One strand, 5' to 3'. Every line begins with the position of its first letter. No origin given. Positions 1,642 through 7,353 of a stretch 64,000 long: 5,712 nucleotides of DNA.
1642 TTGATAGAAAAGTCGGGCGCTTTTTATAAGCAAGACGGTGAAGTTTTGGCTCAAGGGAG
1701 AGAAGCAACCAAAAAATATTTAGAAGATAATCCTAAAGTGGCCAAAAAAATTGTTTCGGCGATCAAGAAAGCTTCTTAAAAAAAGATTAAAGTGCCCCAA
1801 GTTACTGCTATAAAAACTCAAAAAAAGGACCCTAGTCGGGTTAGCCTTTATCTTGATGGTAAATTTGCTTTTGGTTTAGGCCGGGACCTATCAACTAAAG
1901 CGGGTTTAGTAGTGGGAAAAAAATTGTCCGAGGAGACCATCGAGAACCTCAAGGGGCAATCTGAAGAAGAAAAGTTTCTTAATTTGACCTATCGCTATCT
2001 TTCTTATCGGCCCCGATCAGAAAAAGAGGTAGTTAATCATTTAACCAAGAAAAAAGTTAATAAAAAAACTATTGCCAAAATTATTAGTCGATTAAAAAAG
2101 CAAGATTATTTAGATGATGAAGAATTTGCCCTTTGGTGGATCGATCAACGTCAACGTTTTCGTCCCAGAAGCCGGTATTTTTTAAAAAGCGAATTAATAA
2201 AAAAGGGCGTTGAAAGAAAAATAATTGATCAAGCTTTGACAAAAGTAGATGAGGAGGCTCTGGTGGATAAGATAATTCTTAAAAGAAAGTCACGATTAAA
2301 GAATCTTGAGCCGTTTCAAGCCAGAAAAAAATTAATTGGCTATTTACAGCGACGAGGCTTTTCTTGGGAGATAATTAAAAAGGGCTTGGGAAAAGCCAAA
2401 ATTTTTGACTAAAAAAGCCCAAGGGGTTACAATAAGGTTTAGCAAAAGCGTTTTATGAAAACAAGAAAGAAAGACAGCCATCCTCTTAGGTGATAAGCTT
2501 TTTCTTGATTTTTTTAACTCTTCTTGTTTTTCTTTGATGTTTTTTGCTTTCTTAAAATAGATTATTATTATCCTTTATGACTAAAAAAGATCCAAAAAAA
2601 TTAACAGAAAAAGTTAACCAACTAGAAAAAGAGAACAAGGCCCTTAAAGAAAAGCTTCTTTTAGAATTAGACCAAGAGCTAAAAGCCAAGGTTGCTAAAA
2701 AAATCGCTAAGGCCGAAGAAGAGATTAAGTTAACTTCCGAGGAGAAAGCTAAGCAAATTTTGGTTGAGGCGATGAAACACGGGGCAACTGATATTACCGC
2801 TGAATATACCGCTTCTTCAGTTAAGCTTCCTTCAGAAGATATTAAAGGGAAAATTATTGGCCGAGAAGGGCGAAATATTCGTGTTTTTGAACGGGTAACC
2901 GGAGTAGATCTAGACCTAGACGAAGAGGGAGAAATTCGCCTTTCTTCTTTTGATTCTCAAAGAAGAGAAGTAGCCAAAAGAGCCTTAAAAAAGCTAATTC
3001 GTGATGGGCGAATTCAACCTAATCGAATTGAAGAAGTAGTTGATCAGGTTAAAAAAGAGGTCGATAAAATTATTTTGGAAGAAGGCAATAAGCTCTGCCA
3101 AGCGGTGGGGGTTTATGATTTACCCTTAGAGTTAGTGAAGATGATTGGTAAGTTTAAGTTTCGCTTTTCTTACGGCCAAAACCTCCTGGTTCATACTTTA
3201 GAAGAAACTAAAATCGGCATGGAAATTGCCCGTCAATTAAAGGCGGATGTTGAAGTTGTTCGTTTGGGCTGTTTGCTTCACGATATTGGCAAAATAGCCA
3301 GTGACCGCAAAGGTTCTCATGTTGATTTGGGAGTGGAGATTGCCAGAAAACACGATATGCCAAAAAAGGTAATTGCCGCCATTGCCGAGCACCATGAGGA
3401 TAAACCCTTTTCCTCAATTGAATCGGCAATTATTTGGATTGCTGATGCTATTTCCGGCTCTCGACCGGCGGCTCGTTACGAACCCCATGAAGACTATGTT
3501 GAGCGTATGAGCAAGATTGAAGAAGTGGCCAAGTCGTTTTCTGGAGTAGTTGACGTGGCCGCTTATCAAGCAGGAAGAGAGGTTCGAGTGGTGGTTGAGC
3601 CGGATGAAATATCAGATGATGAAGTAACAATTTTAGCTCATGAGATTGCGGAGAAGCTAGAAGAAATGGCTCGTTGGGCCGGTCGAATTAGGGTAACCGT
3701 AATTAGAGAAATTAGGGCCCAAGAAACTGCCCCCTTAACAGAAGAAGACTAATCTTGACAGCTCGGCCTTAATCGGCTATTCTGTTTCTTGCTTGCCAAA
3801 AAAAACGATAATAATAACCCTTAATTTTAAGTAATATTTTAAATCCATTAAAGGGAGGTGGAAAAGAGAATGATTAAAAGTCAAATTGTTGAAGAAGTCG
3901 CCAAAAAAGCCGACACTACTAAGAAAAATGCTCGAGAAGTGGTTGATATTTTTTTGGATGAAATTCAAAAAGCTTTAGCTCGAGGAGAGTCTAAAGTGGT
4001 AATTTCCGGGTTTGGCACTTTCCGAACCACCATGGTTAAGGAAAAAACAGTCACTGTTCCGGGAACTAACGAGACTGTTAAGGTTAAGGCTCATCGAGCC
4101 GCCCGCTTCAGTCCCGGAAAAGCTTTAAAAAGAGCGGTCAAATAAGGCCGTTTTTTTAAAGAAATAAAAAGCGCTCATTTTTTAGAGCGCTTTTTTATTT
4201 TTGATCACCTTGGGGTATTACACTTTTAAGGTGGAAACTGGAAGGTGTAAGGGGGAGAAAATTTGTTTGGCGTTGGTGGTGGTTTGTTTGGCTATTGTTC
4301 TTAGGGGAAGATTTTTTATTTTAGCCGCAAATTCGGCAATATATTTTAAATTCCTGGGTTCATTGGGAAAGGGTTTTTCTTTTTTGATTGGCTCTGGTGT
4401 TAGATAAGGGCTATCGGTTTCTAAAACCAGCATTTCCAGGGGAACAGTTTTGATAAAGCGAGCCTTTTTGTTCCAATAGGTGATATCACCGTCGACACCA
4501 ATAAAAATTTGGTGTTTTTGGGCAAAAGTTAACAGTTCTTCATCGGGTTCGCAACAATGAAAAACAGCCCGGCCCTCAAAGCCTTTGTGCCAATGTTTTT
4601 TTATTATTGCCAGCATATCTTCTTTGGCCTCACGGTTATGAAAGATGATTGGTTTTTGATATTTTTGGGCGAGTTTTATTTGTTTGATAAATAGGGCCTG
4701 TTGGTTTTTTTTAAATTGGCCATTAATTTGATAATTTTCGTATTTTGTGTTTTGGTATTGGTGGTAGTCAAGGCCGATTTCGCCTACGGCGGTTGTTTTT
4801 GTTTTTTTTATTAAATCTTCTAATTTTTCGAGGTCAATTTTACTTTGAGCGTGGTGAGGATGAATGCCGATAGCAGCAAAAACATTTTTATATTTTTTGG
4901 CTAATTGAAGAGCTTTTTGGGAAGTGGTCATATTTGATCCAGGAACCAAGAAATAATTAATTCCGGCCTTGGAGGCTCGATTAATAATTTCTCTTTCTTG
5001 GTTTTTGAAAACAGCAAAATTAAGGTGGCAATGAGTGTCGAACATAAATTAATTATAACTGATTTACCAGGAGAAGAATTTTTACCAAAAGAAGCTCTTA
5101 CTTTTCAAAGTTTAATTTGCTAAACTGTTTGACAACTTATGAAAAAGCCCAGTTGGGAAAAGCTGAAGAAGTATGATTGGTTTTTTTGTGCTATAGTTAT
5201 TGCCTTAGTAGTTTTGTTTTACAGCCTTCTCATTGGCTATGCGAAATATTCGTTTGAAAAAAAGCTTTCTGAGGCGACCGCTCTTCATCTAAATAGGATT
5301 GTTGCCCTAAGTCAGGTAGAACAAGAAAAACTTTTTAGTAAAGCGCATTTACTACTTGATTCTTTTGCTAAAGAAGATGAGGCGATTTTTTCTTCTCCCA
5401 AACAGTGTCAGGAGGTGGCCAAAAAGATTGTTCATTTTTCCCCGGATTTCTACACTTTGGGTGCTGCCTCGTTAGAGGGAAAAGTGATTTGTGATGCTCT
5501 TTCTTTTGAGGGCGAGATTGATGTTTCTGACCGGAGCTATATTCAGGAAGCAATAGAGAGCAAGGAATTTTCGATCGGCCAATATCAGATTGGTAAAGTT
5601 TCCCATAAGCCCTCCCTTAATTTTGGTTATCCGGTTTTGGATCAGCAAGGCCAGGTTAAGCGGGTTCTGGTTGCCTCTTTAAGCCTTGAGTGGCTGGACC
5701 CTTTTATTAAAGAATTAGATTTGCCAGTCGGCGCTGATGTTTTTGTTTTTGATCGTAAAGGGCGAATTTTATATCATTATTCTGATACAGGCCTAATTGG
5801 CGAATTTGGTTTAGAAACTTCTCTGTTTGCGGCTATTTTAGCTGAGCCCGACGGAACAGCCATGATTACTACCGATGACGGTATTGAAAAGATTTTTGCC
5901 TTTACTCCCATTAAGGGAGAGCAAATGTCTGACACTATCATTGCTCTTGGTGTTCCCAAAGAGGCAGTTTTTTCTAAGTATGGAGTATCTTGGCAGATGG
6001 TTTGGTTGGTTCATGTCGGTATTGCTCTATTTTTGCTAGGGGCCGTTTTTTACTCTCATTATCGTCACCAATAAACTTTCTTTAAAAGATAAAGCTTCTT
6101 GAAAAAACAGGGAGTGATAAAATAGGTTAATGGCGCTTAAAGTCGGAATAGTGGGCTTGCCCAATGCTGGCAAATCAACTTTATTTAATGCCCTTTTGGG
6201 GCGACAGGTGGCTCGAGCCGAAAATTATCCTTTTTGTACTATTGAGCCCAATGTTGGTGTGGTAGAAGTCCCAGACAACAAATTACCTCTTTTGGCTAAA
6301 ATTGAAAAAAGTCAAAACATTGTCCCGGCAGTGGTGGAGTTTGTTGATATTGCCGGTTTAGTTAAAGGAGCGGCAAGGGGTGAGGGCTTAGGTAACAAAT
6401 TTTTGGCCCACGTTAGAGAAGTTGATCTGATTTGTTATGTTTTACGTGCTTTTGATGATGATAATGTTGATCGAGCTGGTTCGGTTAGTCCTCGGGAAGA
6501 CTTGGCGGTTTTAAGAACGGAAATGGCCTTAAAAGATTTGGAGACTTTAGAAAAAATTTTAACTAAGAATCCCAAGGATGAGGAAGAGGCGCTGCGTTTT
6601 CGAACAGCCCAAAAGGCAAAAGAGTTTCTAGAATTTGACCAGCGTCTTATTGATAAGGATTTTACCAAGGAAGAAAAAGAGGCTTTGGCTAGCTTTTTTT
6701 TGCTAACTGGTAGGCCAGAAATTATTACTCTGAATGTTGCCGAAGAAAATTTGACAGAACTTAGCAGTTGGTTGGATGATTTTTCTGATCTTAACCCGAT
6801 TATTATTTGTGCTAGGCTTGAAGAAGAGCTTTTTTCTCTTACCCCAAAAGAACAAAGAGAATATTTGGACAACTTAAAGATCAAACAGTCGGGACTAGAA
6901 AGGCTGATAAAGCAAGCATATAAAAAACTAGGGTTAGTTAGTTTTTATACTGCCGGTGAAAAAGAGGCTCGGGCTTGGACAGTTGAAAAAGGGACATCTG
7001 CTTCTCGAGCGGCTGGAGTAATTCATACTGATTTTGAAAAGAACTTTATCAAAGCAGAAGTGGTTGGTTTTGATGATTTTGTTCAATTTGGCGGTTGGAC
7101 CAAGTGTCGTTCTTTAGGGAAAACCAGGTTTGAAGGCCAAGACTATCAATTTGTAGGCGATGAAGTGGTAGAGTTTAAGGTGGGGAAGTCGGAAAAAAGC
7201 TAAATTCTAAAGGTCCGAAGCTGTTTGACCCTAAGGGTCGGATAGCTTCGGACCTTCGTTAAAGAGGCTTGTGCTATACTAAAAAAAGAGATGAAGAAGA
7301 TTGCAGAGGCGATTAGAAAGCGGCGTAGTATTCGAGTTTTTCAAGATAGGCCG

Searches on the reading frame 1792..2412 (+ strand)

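Call 56: search_protein_families(library=pfam, proteins=[window:1792-2412:+], max_evalue=0.00001)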
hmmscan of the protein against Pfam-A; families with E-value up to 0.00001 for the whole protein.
window:1792-2412:+ (206 aa): 3 families
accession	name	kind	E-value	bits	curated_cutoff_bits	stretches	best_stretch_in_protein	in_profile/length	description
PF21982.2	RecX_HTH1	-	8.2e-17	61.4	26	1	67-101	6-40/40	RecX, first three-helix domain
PF02631.22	RecX_HTH2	-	5.1e-11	43.1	26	1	108-149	1-42/42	RecX, second three-helix domain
PF21981.2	RecX_HTH3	-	1.4e-10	41.6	26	1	153-197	1-46/48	RecX, third three-helix domain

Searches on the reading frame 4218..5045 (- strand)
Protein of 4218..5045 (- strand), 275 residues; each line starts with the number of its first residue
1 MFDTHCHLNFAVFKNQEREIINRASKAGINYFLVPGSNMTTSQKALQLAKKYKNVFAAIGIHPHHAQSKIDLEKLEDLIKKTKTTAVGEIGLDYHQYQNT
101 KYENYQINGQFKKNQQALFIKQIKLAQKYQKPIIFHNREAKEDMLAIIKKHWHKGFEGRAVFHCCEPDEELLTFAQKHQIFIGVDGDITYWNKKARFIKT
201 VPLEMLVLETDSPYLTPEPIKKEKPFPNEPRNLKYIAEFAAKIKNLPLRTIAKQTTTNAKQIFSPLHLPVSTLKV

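Call 56: search_protein_families(library=pfam, proteins=[window:4218-5045:-], max_evalue=0.00001)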
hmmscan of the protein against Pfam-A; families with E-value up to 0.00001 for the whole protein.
window:4218-5045:- (275 aa): 1 family
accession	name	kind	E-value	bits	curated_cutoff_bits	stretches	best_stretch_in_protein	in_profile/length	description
PF01026.27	TatD_DNase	-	1.7e-69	234.5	27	1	2-264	1-253/253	TatD related DNase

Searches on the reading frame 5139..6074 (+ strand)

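Call 56: search_protein_families(library=pfam, proteins=[window:5139-6074:+], max_evalue=0.00001)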
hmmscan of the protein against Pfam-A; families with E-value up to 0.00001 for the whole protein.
window:5139-6074:+ (311 aa): 1 family
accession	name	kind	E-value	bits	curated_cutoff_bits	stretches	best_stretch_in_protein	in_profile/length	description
PF02743.24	dCache_1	-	7.7e-20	71.9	45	1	66-263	26-235/240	Cache domain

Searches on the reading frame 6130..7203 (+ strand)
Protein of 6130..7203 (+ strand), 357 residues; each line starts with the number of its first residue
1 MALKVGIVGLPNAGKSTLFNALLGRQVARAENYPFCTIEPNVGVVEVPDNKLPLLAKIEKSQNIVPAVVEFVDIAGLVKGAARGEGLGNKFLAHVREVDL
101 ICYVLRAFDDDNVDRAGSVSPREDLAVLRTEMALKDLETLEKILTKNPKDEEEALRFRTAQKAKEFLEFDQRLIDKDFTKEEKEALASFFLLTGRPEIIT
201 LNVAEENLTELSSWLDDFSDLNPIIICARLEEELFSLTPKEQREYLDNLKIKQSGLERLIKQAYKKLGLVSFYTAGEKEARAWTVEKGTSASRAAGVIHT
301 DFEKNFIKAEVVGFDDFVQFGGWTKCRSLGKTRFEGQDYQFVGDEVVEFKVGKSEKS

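Call 56: search_protein_families(library=pfam, proteins=[window:6130-7203:+], max_evalue=0.00001)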
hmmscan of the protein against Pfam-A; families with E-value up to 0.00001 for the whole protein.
window:6130-7203:+ (357 aa): 3 families
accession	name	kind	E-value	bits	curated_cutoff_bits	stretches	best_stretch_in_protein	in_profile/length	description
PF06071.19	YchF-GTPase_C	-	5e-30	103.9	27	1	269-351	1-83/84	Protein of unknown function (DUF933)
PF01926.29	MMR_HSR1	-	7.2e-23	81.3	21.9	1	4-110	1-86/113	50S ribosome-binding GTPase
PF02421.24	FeoB_N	-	5.9e-07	29.6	27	1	4-52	2-49/156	Ferrous iron transport protein B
